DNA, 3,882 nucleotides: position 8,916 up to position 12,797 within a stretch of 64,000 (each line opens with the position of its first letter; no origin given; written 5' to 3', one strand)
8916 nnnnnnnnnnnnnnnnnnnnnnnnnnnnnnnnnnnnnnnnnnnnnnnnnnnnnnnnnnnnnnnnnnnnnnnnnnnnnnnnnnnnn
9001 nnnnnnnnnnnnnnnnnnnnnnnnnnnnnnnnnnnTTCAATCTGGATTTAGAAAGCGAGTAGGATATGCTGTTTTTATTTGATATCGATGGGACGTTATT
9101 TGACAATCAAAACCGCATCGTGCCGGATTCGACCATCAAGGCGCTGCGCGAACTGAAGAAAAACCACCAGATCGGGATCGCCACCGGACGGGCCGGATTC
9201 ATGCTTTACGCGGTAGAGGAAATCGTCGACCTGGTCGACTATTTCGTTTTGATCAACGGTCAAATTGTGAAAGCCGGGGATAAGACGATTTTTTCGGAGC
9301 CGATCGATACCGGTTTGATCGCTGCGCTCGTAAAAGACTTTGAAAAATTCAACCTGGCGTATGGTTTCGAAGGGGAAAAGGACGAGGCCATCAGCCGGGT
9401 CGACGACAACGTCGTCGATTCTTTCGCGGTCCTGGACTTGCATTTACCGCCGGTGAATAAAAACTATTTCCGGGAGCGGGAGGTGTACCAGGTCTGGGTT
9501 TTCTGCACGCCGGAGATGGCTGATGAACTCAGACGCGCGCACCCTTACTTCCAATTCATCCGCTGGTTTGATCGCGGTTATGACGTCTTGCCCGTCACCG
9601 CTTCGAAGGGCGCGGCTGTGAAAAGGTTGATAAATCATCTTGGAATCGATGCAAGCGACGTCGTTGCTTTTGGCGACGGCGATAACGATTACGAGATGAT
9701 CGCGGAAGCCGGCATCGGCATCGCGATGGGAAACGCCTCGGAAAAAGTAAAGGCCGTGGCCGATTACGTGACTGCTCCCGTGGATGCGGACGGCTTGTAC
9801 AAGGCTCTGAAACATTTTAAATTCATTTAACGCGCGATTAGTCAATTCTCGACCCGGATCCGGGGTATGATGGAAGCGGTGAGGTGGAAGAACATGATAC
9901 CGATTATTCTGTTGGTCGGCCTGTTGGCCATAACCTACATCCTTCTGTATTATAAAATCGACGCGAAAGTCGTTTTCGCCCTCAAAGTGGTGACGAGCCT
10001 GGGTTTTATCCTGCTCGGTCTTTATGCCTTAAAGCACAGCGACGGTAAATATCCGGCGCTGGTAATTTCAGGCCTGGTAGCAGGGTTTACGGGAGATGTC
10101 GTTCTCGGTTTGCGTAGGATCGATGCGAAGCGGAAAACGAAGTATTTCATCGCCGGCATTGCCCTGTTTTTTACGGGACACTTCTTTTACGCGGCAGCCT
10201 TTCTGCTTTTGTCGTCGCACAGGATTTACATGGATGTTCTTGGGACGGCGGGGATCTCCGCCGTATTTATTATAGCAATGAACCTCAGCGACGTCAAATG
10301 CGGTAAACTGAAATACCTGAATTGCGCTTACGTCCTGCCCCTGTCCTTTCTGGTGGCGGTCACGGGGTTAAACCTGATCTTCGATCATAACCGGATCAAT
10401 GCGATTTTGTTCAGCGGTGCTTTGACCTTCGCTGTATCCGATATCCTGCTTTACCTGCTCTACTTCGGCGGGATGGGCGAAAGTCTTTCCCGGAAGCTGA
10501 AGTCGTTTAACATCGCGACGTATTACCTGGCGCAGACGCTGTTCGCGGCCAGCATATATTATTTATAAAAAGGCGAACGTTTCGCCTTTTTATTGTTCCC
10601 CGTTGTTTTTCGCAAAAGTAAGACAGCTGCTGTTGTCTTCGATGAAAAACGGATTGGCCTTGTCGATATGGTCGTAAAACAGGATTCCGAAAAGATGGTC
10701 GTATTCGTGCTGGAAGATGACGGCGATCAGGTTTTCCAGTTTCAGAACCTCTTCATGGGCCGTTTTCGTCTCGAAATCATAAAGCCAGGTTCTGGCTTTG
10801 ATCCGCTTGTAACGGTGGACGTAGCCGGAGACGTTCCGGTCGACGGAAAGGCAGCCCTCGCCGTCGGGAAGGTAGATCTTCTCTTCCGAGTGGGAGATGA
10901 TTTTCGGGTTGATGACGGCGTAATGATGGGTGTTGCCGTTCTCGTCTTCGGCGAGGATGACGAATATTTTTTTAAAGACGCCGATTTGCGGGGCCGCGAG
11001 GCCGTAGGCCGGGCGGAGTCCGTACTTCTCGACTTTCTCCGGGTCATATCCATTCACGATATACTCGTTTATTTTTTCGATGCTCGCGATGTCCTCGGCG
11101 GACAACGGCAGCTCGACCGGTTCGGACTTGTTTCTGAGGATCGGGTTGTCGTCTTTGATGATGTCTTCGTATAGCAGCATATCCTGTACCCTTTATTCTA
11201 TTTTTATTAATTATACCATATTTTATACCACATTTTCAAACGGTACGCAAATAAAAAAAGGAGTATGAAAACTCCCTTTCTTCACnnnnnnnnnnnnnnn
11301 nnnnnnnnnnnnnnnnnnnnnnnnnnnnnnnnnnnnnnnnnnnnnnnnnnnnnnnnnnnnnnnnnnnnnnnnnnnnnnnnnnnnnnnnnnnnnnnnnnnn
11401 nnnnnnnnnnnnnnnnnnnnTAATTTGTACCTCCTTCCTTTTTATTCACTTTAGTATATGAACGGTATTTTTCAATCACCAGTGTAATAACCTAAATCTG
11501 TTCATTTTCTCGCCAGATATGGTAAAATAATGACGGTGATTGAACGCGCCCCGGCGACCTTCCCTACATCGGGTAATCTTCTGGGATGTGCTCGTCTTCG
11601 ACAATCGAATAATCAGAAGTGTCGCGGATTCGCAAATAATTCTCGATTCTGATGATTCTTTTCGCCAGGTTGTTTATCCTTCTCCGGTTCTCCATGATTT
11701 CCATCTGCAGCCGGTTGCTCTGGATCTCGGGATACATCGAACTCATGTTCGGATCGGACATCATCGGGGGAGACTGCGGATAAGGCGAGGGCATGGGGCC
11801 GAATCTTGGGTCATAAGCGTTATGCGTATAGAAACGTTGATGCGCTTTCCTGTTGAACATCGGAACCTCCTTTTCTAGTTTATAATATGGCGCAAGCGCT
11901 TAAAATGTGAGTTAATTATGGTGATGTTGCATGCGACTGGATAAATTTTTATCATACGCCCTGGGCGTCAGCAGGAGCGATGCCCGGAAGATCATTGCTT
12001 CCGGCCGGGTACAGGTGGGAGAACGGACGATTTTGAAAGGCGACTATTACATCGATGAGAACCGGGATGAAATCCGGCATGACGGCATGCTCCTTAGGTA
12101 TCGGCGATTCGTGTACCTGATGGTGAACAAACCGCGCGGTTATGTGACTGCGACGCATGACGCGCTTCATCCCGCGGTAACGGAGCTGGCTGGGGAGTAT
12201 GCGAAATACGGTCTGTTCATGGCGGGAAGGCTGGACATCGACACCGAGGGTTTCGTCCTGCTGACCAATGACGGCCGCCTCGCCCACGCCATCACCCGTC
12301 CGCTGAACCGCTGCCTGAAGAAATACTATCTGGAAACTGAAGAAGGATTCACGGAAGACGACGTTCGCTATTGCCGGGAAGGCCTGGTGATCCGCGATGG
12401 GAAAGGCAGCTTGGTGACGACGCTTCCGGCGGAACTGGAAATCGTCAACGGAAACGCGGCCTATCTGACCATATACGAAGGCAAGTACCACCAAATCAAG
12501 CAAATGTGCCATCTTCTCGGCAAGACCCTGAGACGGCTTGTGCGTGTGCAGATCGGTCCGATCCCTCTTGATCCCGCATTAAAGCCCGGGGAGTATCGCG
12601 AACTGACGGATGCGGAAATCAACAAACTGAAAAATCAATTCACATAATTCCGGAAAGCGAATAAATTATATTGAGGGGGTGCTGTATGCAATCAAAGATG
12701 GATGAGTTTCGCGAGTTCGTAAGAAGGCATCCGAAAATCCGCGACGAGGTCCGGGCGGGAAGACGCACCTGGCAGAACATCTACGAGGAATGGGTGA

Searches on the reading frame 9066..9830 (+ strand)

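Call 79: search_protein_families(library=pfam, proteins=[window:9066-9830:+], max_evalue=0.0001)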
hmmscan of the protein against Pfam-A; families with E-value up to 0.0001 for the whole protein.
window:9066-9830:+ (254 aa): 4 families
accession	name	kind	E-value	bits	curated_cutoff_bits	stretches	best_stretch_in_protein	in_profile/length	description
PF08282.18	Hydrolase_3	-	3.1e-51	175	20.9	1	4-248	2-255/255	haloacid dehalogenase-like hydrolase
PF05116.19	S6PP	-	3.8e-15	56.6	20.3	1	148-253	133-247/247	Sucrose-6F-phosphate phosphohydrolase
PF00702.32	Hydrolase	-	2.7e-13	51.2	26.4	1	100-216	71-191/191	haloacid dehalogenase-like hydrolase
PF13419.12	HAD_2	-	1.5e-05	25.6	23.8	0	162-219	116-175/178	Haloacid dehalogenase-like hydrolase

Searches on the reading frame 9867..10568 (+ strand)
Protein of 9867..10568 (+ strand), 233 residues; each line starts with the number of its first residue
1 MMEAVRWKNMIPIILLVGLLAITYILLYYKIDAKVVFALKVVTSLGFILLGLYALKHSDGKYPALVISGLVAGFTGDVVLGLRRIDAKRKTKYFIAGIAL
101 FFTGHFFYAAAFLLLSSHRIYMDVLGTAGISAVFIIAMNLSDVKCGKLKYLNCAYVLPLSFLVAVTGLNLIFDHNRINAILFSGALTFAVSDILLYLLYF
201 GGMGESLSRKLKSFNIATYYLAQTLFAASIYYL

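Call 79: search_protein_families(library=pfam, proteins=[window:9867-10568:+], max_evalue=0.0001)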
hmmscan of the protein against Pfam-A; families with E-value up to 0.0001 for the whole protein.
window:9867-10568:+ (233 aa): 1 family
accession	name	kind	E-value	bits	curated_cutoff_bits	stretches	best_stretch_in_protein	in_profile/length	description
PF07947.19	YhhN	-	1.2e-21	77.6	25.6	1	45-230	8-182/182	YhhN family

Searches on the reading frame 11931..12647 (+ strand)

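Call 79: search_protein_families(library=pfam, proteins=[window:11931-12647:+], max_evalue=0.0001)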
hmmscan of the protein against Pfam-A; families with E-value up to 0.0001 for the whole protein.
window:11931-12647:+ (238 aa): 2 families
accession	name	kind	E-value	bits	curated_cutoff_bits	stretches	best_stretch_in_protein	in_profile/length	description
PF00849.27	PseudoU_synth_2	-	1.2e-14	55.2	26.8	1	62-194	2-151/152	RNA pseudouridylate synthase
PF01479.30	S4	-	1.2e-07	31.7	22.8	1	1-36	1-37/48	S4 domain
